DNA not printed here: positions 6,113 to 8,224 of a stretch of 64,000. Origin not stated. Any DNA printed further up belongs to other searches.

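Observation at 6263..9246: Divergent pair: di-heme peroxidase with an N-terminal extension, and a secreted protein with a CusF/CusB-like metal-binding motif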

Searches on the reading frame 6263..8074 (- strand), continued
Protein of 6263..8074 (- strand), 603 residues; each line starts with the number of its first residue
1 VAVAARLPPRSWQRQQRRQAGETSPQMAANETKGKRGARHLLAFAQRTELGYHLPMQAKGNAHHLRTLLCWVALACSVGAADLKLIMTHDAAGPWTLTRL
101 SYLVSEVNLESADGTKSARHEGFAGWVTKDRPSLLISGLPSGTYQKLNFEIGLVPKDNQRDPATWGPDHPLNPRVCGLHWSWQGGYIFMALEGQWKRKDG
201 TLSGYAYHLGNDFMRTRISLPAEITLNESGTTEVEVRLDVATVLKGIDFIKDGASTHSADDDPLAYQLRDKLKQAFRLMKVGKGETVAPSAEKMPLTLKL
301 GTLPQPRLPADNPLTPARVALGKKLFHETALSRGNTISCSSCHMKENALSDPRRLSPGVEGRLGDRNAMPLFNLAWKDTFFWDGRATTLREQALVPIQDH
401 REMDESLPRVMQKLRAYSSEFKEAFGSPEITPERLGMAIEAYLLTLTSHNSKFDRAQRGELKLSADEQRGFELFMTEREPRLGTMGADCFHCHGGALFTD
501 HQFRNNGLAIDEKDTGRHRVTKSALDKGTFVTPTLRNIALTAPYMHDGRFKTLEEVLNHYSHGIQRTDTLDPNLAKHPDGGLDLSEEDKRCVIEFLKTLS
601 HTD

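Call 37: find_homologous_proteins(query=window:6263-7909:-, max_evalue=1e-20)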
Query window:6263-7909:- (548 aa): 7999 proteins with E <= 1e-20 among 8000 candidates; the best 120 are listed.
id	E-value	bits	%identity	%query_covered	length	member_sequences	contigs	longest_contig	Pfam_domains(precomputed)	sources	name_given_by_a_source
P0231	0.0e+0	1278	100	100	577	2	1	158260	PF03150.20,PF00034.27,PF20243.4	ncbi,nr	ncbi:MAG: cytochrome C peroxidase [Verrucomicrobiaceae bacterium]|nr:cytochrome C peroxidase [Verruc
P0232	1.4e-257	874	69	98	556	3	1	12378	PF03150.20,PF00034.27,PF20243.4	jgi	jgi:cytochrome c peroxidase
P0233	1.4e-244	831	67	97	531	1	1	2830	PF03150.20,PF20243.4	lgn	-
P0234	2.0e-244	830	67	96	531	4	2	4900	PF03150.20,PF20243.4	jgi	jgi:cytochrome c peroxidase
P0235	3.8e-243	826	69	95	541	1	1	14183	PF03150.20,PF20243.4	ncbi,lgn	-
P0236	8.2e-218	742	62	97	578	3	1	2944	PF03150.20,PF20243.4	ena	-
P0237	1.7e-216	738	63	94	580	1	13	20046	PF03150.20,PF00034.27,PF20243.4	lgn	-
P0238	1.5e-214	732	61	97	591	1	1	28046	PF03150.20,PF20243.4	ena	-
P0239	4.4e-213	727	59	98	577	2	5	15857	PF03150.20,PF20243.4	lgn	-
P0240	1.5e-211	722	60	97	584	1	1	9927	PF03150.20,PF20243.4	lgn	-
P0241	1.2e-210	719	60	95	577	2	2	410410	PF03150.20,PF00034.27,PF20243.4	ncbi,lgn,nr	ncbi:MAG: hypothetical protein CJBNEKGG_01640 [Prosthecobacter sp.]|nr:hypothetical protein [Prosthe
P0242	2.8e-210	718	61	98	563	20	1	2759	PF03150.20,PF20243.4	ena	-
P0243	2.1e-209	715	58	97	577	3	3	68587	PF03150.20,PF20243.4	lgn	-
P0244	2.1e-209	715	63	95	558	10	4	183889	PF03150.20,PF00034.27,PF20243.4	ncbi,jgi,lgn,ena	jgi:cytochrome c peroxidase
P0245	4.4e-209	714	61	95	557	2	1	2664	PF03150.20,PF00034.27,PF20243.4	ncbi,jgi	jgi:cytochrome c peroxidase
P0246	7.9e-209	713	58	97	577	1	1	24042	PF03150.20,PF00034.27,PF20243.4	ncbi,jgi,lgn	jgi:cytochrome c peroxidase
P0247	1.0e-207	709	58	97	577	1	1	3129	PF03150.20,PF20243.4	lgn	-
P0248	6.7e-207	706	58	97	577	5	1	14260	PF03150.20,PF20243.4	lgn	-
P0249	8.8e-206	703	59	97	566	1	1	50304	PF03150.20,PF20243.4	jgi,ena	-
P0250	1.3e-205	702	60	97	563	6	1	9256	PF03150.20,PF00034.27,PF20243.4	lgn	-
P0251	1.8e-205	702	60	97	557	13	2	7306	PF03150.20,PF20243.4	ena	-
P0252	2.1e-205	701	59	98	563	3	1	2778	PF03150.20,PF00034.27,PF20243.4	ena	-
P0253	1.1e-204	699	61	98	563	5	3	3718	PF03150.20,PF20243.4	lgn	-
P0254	3.3e-203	694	56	97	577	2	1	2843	PF03150.20,PF20243.4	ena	-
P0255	2.7e-202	691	57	97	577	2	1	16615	PF03150.20,PF20243.4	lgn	-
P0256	2.2e-201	688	56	97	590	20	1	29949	PF03150.20,PF20243.4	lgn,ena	-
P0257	2.6e-200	685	55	97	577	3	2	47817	PF03150.20,PF20243.4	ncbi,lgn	-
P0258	1.6e-199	682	59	98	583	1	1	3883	PF03150.20,PF20243.4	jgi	jgi:cytochrome c peroxidase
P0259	4.9e-199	680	59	92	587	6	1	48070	PF03150.20,PF00034.27,PF20243.4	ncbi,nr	ncbi:MAG TPA: cytochrome c peroxidase [Prosthecobacter sp.]|nr:cytochrome c peroxidase [Prosthecobac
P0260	2.6e-198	678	60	92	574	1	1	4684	PF03150.20,PF20243.4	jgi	jgi:cytochrome c peroxidase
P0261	1.4e-197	676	56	97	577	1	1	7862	PF03150.20,PF20243.4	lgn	-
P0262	4.4e-197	674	56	98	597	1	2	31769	PF03150.20,PF20243.4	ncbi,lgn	-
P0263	1.0e-196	673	59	92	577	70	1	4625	PF03150.20,PF20243.4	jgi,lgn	-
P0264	8.2e-196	670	57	97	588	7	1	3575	PF03150.20,PF20243.4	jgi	jgi:cytochrome c peroxidase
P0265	4.9e-195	667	55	97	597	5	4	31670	PF03150.20,PF20243.4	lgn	-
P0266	5.0e-195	667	59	94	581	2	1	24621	PF03150.20,PF20243.4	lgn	-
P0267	9.1e-195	666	59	93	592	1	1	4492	PF03150.20,PF20243.4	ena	-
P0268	1.2e-194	666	58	92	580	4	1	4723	PF03150.20,PF20243.4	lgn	-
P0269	2.0e-194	665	58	94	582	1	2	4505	PF03150.20,PF00034.27,PF20243.4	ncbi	-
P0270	3.6e-194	664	56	97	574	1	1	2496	PF03150.20,PF20243.4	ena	-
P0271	1.4e-193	662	56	97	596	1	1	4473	PF03150.20,PF20243.4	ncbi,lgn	-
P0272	3.4e-193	661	55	98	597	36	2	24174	PF03150.20,PF20243.4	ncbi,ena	-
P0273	3.7e-193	661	56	96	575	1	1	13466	PF03150.20,PF00034.27,PF20243.4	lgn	-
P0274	6.0e-193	660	57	94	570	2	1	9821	PF03150.20,PF00034.27,PF20243.4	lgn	-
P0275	1.3e-192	659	56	97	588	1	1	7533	PF03150.20,PF00034.27,PF20243.4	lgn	-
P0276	1.5e-192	659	59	92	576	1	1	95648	PF03150.20,PF20243.4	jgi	-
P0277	4.8e-192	657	59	93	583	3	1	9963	PF03150.20,PF20243.4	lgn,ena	-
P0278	1.1e-191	656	59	92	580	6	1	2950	PF03150.20,PF20243.4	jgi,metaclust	metaclust:\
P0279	1.5e-191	656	57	95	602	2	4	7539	PF03150.20,PF20243.4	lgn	-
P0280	1.9e-191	655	58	92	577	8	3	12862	PF03150.20,PF20243.4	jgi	jgi:cytochrome c peroxidase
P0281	2.2e-191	655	54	97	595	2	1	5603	PF03150.20,PF20243.4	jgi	jgi:cytochrome c peroxidase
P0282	2.3e-191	655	57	93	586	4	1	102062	PF03150.20,PF20243.4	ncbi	ncbi:MAG: MbnP family protein [Prosthecobacter sp.]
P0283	3.7e-191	654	57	93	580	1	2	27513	PF03150.20,PF20243.4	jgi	jgi:cytochrome c peroxidase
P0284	4.1e-191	654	57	93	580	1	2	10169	PF03150.20,PF20243.4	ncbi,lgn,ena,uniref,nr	ncbi:MAG: cytochrome C peroxidase [Prosthecobacter sp.]|uniref:MbnP family protein n=1 Tax=Prostheco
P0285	7.8e-191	653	58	92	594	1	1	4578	PF03150.20,PF00034.27,PF20243.4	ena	-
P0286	1.0e-190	653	57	95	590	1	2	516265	PF03150.20,PF20243.4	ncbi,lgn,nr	ncbi:MAG: cytochrome C peroxidase [Verrucomicrobiaceae bacterium]|nr:cytochrome C peroxidase [Verruc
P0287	1.0e-190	653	56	97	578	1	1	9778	PF03150.20,PF20243.4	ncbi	-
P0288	1.2e-190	653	58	92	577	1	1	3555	PF03150.20,PF20243.4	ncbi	-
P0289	2.0e-190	652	57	92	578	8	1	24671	PF03150.20,PF20243.4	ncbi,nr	ncbi:MAG TPA: cytochrome C peroxidase [Verrucomicrobiales bacterium]|nr:cytochrome C peroxidase [Ver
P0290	2.1e-190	652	58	92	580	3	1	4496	PF03150.20,PF20243.4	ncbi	-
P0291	3.1e-190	651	58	92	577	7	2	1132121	PF03150.20,PF20243.4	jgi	jgi:cytochrome c peroxidase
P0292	1.9e-189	649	57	94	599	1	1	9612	PF03150.20,PF20243.4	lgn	-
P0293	3.0e-189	648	57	94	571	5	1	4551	PF03150.20,PF20243.4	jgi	-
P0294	3.4e-189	648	57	92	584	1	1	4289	PF03150.20,PF20243.4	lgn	-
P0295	3.5e-189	648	57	92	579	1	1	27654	PF03150.20,PF20243.4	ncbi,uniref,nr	ncbi:MbnP family protein [Prosthecobacter sp.]|uniref:MbnP family protein n=1 Tax=Prosthecobacter sp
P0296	3.7e-189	648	55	98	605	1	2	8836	PF03150.20,PF20243.4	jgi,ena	-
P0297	4.5e-189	648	57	92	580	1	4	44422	PF03150.20,PF20243.4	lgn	-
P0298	4.7e-189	647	55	94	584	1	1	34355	PF03150.20,PF20243.4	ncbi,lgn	-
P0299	6.0e-189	647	58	92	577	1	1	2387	PF03150.20,PF00034.27,PF20243.4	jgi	jgi:cytochrome c peroxidase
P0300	9.5e-189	646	57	93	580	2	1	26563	PF03150.20,PF20243.4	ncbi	-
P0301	1.4e-188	646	57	94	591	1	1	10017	PF03150.20,PF20243.4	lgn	-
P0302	4.9e-188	644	55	97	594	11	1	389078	PF03150.20,PF20243.4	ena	-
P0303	5.0e-188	644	54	97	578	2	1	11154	PF03150.20,PF20243.4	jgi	jgi:cytochrome c peroxidase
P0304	8.8e-188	643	57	92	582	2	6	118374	PF03150.20,PF20243.4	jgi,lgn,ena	-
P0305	9.3e-188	643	57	93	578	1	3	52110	PF03150.20,PF20243.4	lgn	-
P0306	9.6e-188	643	54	99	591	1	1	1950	PF03150.20,PF20243.4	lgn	-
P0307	1.5e-187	643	57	92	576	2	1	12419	PF03150.20,PF20243.4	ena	-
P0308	2.5e-187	642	57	92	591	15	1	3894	PF03150.20,PF20243.4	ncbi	-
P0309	2.9e-187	642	57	94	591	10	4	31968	PF03150.20,PF20243.4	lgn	-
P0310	3.5e-187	641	55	95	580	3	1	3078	PF03150.20,PF00034.27,PF20243.4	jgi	jgi:cytochrome c peroxidase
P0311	4.1e-187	641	57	92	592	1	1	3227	PF03150.20,PF20243.4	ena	-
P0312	5.0e-187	641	58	92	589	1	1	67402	PF03150.20,PF20243.4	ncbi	-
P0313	7.0e-187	640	58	93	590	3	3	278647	PF03150.20,PF20243.4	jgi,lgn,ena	-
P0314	1.5e-186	639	56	92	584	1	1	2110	PF03150.20,PF20243.4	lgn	-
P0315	1.6e-186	639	56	96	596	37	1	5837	PF03150.20,PF20243.4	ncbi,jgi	jgi:cytochrome c peroxidase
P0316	2.8e-186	638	57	92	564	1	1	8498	PF03150.20,PF20243.4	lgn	-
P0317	3.1e-186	638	59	86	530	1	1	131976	PF03150.20,PF20243.4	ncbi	ncbi:MAG: MbnP family protein [Prosthecobacter sp.]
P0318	6.8e-186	637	56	92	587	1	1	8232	PF03150.20,PF20243.4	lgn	-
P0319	7.1e-186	637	53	97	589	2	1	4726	PF03150.20,PF20243.4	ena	-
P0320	7.3e-186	637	55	95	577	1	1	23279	PF03150.20,PF20243.4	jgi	jgi:cytochrome c peroxidase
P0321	8.1e-186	637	55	97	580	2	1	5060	PF03150.20,PF00034.27,PF20243.4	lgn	-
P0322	1.0e-185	636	57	94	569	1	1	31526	PF03150.20,PF20243.4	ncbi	-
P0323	1.3e-185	636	55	98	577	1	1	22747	PF03150.20,PF20243.4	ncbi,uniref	ncbi:MAG: MbnP family protein [Prosthecobacter sp.]|uniref:MbnP family protein n=1 Tax=Prosthecobact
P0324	1.8e-185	636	56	94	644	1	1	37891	PF03150.20,PF20243.4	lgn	-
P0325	1.8e-185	636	57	92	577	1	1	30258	PF03150.20,PF20243.4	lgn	-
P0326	2.2e-185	635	53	97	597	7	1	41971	PF03150.20,PF20243.4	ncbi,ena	-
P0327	3.3e-185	635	53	98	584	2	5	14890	PF03150.20,PF20243.4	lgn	-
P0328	7.6e-185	634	57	92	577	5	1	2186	PF03150.20,PF20243.4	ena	-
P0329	8.4e-185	633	57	95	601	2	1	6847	PF03150.20,PF20243.4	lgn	-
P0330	5.4e-184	631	56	92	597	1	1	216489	PF03150.20,PF20243.4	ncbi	-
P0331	6.7e-184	630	54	97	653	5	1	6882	PF03150.20,PF20243.4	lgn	-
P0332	7.6e-184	630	60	85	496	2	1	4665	PF03150.20,PF20243.4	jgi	jgi:hypothetical protein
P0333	1.0e-183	630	54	94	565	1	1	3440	PF03150.20,PF20243.4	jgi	jgi:cytochrome c peroxidase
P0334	4.4e-183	628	56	93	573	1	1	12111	PF03150.20,PF20243.4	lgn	-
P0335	5.3e-183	628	53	98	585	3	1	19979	PF03150.20,PF20243.4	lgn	-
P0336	7.2e-183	627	54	98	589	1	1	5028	PF03150.20,PF00034.27,PF20243.4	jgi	jgi:cytochrome c peroxidase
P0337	8.8e-183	627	56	92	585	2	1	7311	PF03150.20,PF00034.27,PF20243.4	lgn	-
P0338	1.1e-182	626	54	97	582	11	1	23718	PF03150.20,PF20243.4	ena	-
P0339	1.2e-182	626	56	92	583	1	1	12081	PF03150.20,PF20243.4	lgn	-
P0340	3.6e-182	625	54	96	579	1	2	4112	PF03150.20,PF20243.4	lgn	-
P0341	3.9e-182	625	52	99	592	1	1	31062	PF03150.20,PF20243.4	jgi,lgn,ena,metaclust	metaclust:\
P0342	5.2e-182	624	54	94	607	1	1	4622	PF03150.20,PF00034.27,PF20243.4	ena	-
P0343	8.2e-182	624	54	95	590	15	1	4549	PF03150.20,PF20243.4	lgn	-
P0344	1.3e-181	623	54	99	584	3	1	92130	PF03150.20,PF20243.4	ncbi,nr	ncbi:MAG: cytochrome C peroxidase [Verrucomicrobiaceae bacterium]|nr:cytochrome C peroxidase [Verruc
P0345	1.9e-181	622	57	94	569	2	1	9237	PF03150.20,PF20243.4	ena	-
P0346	2.0e-181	622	54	96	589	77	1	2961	PF03150.20,PF00034.27,PF20243.4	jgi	-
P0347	2.3e-181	622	54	94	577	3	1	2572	PF03150.20,PF20243.4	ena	-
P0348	2.6e-181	622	55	93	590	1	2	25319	PF03150.20,PF20243.4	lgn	-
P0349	2.9e-181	622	55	92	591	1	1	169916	PF03150.20,PF20243.4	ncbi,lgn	-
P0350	3.7e-181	621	53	98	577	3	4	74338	PF03150.20,PF00034.27,PF20243.4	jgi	-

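Call 58: predict_structure(alignment_id=A4)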
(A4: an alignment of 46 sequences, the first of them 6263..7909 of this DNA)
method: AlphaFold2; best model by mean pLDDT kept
length: 548 residues; sequences in the alignment: 46
mean_pLDDT: 75.1   pTM: 0.51
mean pLDDT of the five models: 75.1, 74.0, 73.7, 71.8, 66.4
residues with pLDDT >= 90: 155; 70-90: 188; 50-70: 153; < 50: 52
segments of 3 or more residues with pLDDT < 50: 233-237, 326-328, 424-449, 460-462, 517-520
pLDDT, mean of each block of 10 residues (from residue 1): 65 78 82 91 91 95 80 89 94 94 79 72 63 88 86 89 97 92 96 79 76 94 90 48 60 76 92 92 73 56 71 53 51 78 83 96 96 95 86 68 86 84 42 34 39 54 52 53 54 64 68 51 62 87 67
secondary structure, 60 per line:
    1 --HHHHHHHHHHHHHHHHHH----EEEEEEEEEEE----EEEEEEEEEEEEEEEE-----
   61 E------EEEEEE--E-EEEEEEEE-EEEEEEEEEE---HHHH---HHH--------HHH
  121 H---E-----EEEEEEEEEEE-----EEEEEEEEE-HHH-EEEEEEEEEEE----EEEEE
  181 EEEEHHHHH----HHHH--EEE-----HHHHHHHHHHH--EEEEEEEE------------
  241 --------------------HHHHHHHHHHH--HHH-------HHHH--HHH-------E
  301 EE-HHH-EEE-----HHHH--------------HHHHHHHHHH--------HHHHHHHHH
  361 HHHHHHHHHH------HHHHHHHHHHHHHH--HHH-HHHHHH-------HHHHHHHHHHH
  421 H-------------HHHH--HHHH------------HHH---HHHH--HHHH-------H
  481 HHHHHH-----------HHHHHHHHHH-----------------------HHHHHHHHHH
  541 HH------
elements in order: H3-20 E25-35 E40-55 E68-73 E78-85 E87-96 H100-103 H118-121 E131-141 E147-155 E161-171 E176-184 H185-189 H194-197 E200-202 H208-218 E221-228 H261-271 H284-287 E300-302 E308-310 H316-319 H334-343 H352-370 H377-390 H397-402 H410-421 H435-438 H441-444 H463-466 H469-472 H480-486 H498-507 H531-542

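Call 71: find_encoding_contigs(protein=P0291, flank=7000, max_places=1)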
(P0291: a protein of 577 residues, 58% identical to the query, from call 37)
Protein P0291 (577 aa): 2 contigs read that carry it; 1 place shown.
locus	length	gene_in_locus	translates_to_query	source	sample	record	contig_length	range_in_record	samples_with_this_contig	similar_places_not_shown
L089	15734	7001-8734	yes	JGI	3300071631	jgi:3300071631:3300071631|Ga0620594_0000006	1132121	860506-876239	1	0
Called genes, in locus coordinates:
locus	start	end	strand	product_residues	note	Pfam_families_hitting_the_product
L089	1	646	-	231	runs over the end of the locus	PF07963:N_methyl (weak), PF11612:T2SSJ (faint)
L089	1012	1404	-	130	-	-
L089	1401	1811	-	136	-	PF07963:N_methyl (weak)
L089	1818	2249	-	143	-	PF07963:N_methyl (weak), PF08334:T2SSG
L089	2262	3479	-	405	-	PF28597:T2SSF_N, PF00482:T2SSF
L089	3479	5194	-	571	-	PF05157:MshEN, PF00437:T2SSE, PF13401:AAA_22 (weak)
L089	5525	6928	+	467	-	PF00034:Cytochrom_C (faint), PF03150:CCP_MauG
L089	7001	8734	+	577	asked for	PF20243:MbnP, PF03150:CCP_MauG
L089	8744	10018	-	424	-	-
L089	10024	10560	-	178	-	-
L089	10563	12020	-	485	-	PF07394:DUF1501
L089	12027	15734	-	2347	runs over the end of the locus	PF03160:Calx-beta (weak), PF07691:PA14 (weak), PF05345:He_PIG, PF07691:PA14, PF07452:CHRD, PF08811:DUF1800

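Call 72: find_encoding_contigs(protein=P0302, flank=7000, max_places=1)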
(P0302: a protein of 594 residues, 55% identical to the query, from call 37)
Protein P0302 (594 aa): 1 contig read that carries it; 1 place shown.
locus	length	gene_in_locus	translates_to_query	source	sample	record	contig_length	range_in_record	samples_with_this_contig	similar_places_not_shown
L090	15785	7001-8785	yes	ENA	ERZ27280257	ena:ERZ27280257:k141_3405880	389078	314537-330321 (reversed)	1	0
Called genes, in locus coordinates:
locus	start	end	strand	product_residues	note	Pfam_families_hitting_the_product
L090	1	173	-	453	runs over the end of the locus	PF00289:Biotin_carb_N, PF02222:ATP-grasp (weak), PF02786:CPSase_L_D2, PF07478:Dala_Dala_lig_C (weak), PF02785:Biotin_carb_C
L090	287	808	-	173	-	PF00364:Biotin_lipoyl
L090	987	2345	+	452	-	PF00919:UPF0004, PF04055:Radical_SAM, PF01938:TRAM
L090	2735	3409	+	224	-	PF00072:Response_reg, PF00486:Trans_reg_C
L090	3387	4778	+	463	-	PF00512:HisKA, PF02518:HATPase_c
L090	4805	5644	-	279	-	PF01725:Ham1p_like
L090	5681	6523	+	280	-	PF07521:RMMBL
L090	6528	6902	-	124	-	-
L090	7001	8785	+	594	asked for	PF20243:MbnP, PF03150:CCP_MauG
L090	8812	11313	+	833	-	PF07995:GSDH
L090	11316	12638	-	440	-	-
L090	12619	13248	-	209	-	-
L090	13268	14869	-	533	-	PF07394:DUF1501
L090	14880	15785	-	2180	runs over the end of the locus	PF18884:TSP3_bac (faint), PF07691:PA14, PF10528:GLEYA (faint), PF05345:He_PIG, PF07691:PA14 (weak), PF07452:CHRD, PF08811:DUF1800, PF08811:DUF1800, +1 more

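Call 73: find_encoding_contigs(protein=P0330, flank=7000, max_places=1)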
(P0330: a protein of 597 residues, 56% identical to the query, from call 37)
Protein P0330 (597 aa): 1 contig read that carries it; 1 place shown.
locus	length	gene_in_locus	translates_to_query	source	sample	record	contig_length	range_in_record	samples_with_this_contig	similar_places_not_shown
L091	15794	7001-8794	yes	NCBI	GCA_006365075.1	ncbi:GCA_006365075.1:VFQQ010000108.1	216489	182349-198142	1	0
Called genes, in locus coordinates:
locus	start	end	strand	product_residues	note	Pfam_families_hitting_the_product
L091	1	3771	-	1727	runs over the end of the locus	PF12458:DUF3686, PF25472:DUF7902, PF00004:AAA (weak), PF07728:AAA_5 (faint)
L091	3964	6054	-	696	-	-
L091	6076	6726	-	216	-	-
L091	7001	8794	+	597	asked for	PF20243:MbnP, PF03150:CCP_MauG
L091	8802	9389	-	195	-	-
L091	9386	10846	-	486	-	PF07394:DUF1501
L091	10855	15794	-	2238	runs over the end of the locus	PF03160:Calx-beta (weak), PF07691:PA14, PF10528:GLEYA (faint), PF07691:PA14, PF05345:He_PIG (weak), PF07691:PA14, PF07452:CHRD, PF08811:DUF1800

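Call 88: search_protein_families(library=ncbifam, proteins=[L089:10024-10560:-, L089:8744-10018:-, L089:5525-6928:+], max_evalue=0.01)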
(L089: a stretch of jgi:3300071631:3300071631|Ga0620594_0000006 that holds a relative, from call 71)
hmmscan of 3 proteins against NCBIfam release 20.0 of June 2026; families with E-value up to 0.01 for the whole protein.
L089:10024-10560:- (178 aa): 0 families

L089:8744-10018:- (424 aa): 0 families

L089:5525-6928:+ (467 aa): 5 families
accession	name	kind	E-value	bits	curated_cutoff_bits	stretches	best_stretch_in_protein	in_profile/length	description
TIGR04039.1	MXAN_0977_Heme2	hypoth_equivalog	2.6e-50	171.4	362.85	2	62-265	3-196/336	MbnH family di-heme enzyme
TIGR03791.1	TTQ_mauG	equivalog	2e-34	119.2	443.85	1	67-369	2-283/291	tryptophan tryptophylquinone biosynthesis enzyme MauG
TIGR03981.2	SAM_quin_mod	hypoth_equivalog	4.8e-09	35.6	340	1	64-159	41-149/411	His-Xaa-Ser system-associated MauG-like protein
TIGR04484.1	thiosulf_SoxA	equivalog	0.00063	19.1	110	0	70-99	107-134/212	sulfur oxidation c-type cytochrome SoxA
NF041895.1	choice_anch_V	domain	0.0043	17.1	42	0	414-466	70-119/150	choice-of-anchor V domain-containing protein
